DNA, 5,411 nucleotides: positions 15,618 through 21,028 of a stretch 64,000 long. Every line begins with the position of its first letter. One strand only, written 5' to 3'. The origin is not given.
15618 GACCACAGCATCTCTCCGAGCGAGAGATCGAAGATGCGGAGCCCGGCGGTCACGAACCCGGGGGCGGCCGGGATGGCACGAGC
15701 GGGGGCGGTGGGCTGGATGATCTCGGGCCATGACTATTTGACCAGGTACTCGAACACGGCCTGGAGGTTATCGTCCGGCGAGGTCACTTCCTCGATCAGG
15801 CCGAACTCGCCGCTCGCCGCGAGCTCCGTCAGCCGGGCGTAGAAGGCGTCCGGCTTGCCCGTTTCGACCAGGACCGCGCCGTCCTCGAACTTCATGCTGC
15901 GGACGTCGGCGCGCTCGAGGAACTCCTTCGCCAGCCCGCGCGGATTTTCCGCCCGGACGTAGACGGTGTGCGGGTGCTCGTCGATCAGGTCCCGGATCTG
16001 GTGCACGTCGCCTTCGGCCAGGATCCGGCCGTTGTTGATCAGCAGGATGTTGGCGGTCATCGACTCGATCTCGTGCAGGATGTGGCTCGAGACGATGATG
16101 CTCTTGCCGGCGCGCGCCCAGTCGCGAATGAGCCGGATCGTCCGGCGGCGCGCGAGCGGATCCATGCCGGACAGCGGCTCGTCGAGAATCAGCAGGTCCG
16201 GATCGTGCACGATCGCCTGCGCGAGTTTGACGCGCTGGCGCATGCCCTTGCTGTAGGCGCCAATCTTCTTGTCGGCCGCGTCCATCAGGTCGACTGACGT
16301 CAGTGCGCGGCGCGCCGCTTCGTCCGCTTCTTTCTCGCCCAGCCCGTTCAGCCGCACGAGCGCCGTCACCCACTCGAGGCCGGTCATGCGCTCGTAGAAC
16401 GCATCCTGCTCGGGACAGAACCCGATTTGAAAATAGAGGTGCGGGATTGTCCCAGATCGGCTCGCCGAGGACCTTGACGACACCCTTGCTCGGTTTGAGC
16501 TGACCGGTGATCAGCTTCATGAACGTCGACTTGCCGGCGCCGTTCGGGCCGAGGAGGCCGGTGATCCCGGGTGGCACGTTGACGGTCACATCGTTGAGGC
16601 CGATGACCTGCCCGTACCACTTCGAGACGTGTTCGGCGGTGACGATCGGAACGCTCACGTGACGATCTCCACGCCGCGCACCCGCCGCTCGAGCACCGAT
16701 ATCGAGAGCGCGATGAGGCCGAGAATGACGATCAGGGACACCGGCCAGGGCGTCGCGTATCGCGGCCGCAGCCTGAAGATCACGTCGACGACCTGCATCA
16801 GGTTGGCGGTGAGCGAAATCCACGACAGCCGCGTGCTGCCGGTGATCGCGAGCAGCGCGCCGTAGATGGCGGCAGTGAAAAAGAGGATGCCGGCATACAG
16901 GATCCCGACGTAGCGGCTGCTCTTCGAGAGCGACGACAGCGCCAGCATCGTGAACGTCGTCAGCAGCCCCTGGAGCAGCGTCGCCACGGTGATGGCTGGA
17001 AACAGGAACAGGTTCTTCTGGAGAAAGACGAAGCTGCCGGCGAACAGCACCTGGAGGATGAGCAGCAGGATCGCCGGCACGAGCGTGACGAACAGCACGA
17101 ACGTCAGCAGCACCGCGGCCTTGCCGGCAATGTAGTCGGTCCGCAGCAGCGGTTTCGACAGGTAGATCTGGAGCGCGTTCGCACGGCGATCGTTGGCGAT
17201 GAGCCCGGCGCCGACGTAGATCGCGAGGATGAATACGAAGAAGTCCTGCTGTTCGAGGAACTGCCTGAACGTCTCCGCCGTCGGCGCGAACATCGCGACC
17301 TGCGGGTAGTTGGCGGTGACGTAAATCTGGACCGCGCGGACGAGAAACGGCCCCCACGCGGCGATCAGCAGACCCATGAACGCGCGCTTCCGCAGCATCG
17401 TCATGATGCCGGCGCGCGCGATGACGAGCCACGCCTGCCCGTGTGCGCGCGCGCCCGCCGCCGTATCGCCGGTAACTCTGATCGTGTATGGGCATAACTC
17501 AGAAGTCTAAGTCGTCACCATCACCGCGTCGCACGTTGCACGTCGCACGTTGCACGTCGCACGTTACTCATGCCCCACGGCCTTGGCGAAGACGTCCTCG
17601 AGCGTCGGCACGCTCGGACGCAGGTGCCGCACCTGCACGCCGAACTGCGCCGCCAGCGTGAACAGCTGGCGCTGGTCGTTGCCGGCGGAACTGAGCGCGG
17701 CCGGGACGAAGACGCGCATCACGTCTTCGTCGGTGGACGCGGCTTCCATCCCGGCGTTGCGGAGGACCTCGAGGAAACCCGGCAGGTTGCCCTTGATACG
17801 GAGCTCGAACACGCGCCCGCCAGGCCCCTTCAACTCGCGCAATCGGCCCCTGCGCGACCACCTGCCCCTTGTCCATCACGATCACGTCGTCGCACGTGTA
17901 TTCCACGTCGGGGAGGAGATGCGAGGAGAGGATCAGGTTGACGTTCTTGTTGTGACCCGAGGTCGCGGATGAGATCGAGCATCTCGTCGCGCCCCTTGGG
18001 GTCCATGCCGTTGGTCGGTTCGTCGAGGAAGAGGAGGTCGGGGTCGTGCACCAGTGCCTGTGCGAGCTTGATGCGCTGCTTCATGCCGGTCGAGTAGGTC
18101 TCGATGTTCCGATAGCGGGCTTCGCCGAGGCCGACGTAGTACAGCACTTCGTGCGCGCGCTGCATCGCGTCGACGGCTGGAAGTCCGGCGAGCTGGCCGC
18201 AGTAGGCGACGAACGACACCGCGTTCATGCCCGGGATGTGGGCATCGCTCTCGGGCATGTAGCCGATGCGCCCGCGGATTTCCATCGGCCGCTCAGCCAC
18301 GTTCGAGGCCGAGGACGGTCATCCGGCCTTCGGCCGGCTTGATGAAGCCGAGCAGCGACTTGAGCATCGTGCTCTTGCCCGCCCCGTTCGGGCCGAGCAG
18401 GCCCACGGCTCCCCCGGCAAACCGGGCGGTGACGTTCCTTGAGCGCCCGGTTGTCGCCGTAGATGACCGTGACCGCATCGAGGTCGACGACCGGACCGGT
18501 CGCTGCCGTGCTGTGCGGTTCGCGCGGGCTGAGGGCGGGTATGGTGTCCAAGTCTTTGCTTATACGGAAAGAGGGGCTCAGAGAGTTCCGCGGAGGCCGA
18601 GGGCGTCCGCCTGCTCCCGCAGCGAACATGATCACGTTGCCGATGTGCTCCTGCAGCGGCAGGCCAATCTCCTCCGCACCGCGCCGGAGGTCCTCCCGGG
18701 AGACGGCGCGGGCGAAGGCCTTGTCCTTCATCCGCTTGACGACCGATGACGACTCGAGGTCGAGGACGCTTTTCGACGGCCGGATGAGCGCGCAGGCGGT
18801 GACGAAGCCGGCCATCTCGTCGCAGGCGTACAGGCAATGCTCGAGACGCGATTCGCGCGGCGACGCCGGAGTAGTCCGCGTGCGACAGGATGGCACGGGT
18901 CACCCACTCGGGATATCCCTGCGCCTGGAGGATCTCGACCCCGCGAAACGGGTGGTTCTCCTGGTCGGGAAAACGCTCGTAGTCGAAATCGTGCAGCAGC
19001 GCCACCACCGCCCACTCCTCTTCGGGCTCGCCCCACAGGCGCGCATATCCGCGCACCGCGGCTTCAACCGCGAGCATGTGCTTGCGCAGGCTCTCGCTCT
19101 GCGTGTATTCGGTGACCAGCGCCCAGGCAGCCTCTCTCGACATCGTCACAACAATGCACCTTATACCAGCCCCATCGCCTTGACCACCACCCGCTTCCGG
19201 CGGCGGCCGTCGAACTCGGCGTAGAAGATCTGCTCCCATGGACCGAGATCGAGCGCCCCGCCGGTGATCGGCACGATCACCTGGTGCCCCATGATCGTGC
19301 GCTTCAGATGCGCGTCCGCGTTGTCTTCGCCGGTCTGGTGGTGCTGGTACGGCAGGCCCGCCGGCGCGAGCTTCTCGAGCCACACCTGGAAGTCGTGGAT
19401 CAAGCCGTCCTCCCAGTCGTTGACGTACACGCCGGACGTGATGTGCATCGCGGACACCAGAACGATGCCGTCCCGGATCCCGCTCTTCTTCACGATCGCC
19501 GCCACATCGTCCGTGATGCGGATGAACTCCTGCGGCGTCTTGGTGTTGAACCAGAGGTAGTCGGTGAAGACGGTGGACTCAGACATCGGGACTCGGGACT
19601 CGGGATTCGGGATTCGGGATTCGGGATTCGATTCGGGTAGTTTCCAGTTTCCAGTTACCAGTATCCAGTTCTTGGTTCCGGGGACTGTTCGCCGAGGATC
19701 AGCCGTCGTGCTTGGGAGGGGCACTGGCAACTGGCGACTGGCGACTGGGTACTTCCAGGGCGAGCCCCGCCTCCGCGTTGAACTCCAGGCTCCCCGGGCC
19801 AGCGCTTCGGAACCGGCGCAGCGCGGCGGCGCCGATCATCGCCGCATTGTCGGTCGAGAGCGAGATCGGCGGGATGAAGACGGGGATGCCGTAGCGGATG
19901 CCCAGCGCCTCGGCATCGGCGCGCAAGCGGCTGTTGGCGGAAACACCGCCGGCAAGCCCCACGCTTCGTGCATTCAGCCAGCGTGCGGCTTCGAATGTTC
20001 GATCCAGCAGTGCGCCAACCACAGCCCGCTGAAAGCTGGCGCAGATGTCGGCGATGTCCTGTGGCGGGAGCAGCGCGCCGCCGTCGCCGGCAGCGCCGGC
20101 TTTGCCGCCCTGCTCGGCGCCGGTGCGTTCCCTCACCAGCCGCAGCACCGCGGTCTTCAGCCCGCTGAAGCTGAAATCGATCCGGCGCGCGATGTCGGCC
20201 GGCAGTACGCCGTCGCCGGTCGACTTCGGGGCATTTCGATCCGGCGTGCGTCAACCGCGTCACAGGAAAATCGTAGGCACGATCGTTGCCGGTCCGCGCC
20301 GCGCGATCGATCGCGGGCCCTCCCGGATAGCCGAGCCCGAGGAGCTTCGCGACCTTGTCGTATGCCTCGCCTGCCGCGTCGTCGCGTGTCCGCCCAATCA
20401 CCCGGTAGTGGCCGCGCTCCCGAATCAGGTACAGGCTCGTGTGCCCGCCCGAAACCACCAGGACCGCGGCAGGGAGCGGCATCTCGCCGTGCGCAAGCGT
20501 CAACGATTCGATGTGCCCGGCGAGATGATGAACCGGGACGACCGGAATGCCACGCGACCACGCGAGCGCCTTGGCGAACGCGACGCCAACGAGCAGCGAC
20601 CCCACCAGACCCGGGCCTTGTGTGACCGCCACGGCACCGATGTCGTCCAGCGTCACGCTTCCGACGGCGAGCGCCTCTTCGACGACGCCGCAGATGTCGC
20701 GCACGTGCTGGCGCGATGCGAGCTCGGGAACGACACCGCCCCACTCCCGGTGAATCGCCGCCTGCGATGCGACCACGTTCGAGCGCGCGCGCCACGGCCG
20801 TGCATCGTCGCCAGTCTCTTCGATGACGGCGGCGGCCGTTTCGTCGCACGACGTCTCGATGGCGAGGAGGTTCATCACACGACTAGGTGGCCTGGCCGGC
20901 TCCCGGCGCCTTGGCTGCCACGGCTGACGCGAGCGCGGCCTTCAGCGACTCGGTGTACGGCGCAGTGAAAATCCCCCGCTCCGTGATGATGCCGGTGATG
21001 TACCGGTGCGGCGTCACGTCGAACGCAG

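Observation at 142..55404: A multi-family heptanucleotide tandem-repeat system occupies nearly every native intergenic spacer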

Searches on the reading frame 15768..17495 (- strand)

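Call 9: search_protein_families(library=ncbifam, proteins=[window:15768-17495:-])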
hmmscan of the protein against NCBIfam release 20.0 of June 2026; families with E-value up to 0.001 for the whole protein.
window:15768-17495:- (575 aa): 100 families (the best 25 are shown)
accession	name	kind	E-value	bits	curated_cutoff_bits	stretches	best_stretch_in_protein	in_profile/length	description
TIGR03522.1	GldA_ABC_ATP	equivalog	6.4e-14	52.1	402.6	1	286-351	4-70/301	gliding motility-associated ABC transporter ATP-binding subunit GldA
TIGR03873.1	F420-0_ABC_ATP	hypoth_equivalog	5.7e-13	48.7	372.4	1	286-345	3-63/256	putative F420-0 ABC transporter ATP-binding protein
TIGR03864.1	PQQ_ABC_ATP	hypoth_equivalog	8e-13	48.4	302.25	1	287-352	4-70/236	ABC transporter, ATP-binding subunit, PQQ-dependent alcohol dehydrogenase system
TIGR03719.1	ABC_ABC_ChvD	subfamily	1.1e-11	44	806.75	1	283-342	321-381/552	energy-dependent translational throttle protein EttA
TIGR01188.1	drrA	subfamily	1.5e-11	44.1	312.45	1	292-352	1-62/302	daunorubicin resistance ABC transporter, ATP-binding protein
NF008775.0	PRK11819.1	equivalog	1.5e-11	43.6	599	1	283-342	323-383/556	energy-dependent translational throttle protein EttA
NF010068.0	PRK13548.1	equivalog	4.4e-11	42.4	261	1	285-350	6-72/261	heme ABC transporter ATP-binding protein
NF033858.1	ABC2_perm_RbbA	equivalog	6.4e-11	40.9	1050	1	283-347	265-330/909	ribosome-associated ATPase/putative transporter RbbA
NF010060.0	PRK13537.1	equivalog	1e-10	41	521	1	277-349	8-81/314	nodulation factor ABC transporter ATP-binding protein NodI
NF010059.0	PRK13536.1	equivalog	1.1e-10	40.8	549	1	283-348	42-108/342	nodulation factor ABC transporter ATP-binding protein NodI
TIGR03740.1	galliderm_ABC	subfamily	1.9e-10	40.8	309.75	1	287-344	3-61/223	lantibiotic protection ABC transporter ATP-binding subunit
NF007253.0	PRK09700.1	equivalog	5.1e-10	38.5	772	1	282-343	3-65/510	D-allose ABC transporter ATP-binding protein AlsA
TIGR01288.1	nodI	equivalog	5.6e-10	38.7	424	1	288-347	8-68/303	nodulation factor ABC transporter ATP-binding protein NodI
NF011967.0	PRK15439.1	equivalog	8.1e-10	37.7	586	1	281-347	8-75/510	autoinducer 2 ABC transporter ATP-binding protein LsrA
NF007921.0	PRK10636.1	equivalog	1.2e-09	37.1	917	1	280-341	308-370/638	ABC transporter ATP-binding protein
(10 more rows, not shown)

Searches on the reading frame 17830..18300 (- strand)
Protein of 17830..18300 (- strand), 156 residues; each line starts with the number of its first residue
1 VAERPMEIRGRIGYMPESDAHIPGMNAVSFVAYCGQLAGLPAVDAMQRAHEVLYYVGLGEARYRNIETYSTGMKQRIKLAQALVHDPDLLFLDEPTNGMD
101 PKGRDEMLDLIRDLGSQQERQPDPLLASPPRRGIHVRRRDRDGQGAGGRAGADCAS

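Call 51: search_protein_families(library=pfam, proteins=[window:17830-18300:-], max_evalue=0.001)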
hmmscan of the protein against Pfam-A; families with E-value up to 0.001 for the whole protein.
window:17830-18300:- (156 aa): 2 families
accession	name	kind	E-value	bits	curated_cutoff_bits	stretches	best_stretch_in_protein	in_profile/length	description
PF00005.33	ABC_tran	-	1.2e-13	52.3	25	1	7-97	56-137/137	ABC transporter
PF13304.12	AAA_21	-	4.4e-06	27.4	27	1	52-114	221-286/304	AAA domain, putative AbiEii toxin, Type IV TA system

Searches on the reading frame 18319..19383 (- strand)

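Call 51: search_protein_families(library=pfam, proteins=[window:18319-19383:-], max_evalue=0.001)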
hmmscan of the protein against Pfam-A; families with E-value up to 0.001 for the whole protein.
window:18319-19383:- (354 aa): 1 family
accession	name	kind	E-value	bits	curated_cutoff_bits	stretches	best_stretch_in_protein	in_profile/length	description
PF01966.28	HD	-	4.6e-08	33.8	22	1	101-173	3-90/116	HD domain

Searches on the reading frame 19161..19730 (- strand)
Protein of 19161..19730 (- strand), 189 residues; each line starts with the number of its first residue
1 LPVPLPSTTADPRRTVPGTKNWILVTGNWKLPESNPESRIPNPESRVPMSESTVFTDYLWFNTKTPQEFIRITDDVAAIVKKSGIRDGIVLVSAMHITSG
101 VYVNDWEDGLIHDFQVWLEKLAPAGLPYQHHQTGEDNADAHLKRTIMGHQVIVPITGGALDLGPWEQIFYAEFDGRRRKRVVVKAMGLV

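Call 51: search_protein_families(library=pfam, proteins=[window:19161-19730:-], max_evalue=0.001)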
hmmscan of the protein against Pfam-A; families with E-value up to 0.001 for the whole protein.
window:19161-19730:- (189 aa): 1 family
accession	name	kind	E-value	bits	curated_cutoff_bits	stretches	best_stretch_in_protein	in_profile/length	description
PF01894.22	UPF0047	-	6.8e-37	126.6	27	1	72-184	2-116/117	Uncharacterised protein family UPF0047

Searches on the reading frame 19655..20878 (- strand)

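Call 51: search_protein_families(library=pfam, proteins=[window:19655-20878:-], max_evalue=0.001)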
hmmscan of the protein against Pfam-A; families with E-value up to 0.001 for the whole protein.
window:19655-20878:- (407 aa): 1 family
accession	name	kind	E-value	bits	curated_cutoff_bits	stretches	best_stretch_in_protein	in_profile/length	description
PF00814.31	TsaD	-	1.8e-62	211.9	24.8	1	32-207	3-172/264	tRNA N6-adenosine threonylcarbamoyltransferase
